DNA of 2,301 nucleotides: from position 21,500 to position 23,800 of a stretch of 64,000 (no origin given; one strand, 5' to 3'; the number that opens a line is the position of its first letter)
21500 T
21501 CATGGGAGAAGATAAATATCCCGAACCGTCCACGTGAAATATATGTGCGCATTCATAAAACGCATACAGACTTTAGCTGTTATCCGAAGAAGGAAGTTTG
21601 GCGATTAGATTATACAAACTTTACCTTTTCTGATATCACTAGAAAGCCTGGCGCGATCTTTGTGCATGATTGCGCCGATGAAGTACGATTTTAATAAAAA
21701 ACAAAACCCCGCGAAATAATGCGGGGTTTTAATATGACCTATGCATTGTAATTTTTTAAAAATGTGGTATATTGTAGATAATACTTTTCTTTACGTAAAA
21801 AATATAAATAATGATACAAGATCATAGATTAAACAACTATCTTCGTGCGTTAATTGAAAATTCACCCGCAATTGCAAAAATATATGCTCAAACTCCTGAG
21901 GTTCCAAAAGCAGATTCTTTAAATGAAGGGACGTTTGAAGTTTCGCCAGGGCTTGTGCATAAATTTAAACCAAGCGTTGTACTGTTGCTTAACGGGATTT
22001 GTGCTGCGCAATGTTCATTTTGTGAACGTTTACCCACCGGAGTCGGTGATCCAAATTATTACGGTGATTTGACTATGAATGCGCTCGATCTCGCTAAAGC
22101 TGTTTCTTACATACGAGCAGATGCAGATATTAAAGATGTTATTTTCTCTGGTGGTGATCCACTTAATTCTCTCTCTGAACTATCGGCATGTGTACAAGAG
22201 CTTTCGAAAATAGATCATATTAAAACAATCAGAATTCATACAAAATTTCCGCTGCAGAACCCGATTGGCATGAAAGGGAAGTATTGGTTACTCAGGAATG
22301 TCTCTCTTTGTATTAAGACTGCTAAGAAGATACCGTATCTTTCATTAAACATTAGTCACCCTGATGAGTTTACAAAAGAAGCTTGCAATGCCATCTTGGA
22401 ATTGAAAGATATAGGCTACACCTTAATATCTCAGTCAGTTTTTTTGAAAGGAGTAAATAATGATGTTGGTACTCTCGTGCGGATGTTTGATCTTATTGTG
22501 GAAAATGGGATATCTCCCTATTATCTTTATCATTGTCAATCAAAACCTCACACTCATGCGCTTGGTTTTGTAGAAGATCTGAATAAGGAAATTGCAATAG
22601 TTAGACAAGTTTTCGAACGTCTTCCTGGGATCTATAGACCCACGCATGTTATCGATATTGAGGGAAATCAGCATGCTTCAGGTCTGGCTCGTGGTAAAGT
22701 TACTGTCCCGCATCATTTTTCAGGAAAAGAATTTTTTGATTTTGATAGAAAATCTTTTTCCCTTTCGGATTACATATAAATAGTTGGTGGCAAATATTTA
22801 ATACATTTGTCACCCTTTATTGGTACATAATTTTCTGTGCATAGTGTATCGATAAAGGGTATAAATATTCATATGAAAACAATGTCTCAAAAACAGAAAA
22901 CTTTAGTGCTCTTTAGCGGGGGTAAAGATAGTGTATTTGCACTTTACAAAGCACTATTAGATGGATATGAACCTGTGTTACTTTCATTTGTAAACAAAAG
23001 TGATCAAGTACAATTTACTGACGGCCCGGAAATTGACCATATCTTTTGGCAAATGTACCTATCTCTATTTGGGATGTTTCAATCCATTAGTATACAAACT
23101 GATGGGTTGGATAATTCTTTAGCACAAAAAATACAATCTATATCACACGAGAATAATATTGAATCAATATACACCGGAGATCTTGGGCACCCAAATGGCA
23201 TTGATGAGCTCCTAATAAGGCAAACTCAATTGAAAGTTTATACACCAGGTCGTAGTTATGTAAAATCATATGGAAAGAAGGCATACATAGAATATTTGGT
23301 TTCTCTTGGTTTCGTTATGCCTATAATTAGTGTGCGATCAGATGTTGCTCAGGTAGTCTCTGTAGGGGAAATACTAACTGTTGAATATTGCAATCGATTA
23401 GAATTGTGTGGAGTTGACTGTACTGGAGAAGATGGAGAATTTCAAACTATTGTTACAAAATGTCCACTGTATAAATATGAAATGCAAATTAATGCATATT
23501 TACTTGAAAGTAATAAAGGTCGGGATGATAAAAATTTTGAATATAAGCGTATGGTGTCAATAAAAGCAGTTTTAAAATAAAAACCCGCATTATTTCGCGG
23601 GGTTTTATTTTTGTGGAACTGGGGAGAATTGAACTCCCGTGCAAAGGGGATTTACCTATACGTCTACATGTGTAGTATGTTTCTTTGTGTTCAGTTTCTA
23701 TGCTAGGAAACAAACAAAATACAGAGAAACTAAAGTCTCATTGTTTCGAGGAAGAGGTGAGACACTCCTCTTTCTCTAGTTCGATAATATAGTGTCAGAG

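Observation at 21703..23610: KamA-family radical-SAM aminomutase + MJ0570/Dph6-like PP-loop amidoligase cassette bounded by inverted copies of one terminator hairpin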

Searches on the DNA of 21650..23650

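Call 32: search_rna_families(source=window, start=21650, end=23650, threshold=evalue, max_evalue=5)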
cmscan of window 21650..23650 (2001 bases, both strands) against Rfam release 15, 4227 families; matches with E-value up to 5: 24.
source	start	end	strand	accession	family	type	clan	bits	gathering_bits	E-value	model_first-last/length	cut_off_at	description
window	23546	23611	+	RF02495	ohsC_RNA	Gene; antitoxin;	-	29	50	0.085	1-77/77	no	Oppression of Hydrophobic ORF by sRNA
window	23611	23650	-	RF00023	tmRNA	Gene;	CL00001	28.6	47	3.3e-09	335-374/374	5'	transfer-messenger RNA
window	21695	21785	-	RF01772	rnk_pseudo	Cis-reg; leader;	-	28.1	55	0.037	1-108/108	no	Pseudomonas rnk leader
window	21697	21764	-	RF02428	SpF11_sRNA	Gene; sRNA;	-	23.1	54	1.4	1-95/95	no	Streptococcus sRNA SpF11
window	22675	22777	+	RF01435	S_pombe_snR5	Gene; snRNA; snoRNA; HACA-box;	CL00038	22.8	80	0.39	1-143/143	no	small nucleolar RNA snR5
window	23076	23099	+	RF01315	CRISPR-DR2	Gene; CRISPR;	CL00014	22.2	37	0.49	1-30/30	no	CRISPR RNA direct repeat element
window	21684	21763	-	RF02621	BSnc120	Gene; sRNA;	-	21.9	114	0.07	1-88/88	no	Brucella sRNA 120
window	23076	23125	-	RF01320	CRISPR-DR7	Gene; CRISPR;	CL00015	20.6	37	0.74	1-37/37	no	CRISPR RNA direct repeat element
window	21699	21753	-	RF00512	Leu_leader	Cis-reg; leader;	-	20.4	50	0.33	1-148/148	no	Leucine operon leader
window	23559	23613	-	RF01770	rimP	Cis-reg; leader;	-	20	47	3.5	25-102/102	no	Gammaprotebacteria rimP leader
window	22230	22298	+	RF01281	snoR35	Gene; snRNA; snoRNA; CD-box;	CL00053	19.9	40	0.31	1-81/81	no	Small nucleolar RNA snoR35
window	21693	21758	-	RF01770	rimP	Cis-reg; leader;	-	19.9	47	3.6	1-102/102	no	Gammaprotebacteria rimP leader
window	22533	22579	+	RF02720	sca_ncR21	Gene; snRNA; snoRNA; scaRNA;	-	19.9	113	4.3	1-113/113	no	Small Cajal body specific RNA ncR21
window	21676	21758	+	RF01770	rimP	Cis-reg; leader;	-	19.6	47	4.2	1-102/102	no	Gammaprotebacteria rimP leader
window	21650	21732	+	RF02450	ncr1175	Gene; sRNA;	-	18.8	60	2.6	6-110/110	5'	Bacillus sRNA ncr1175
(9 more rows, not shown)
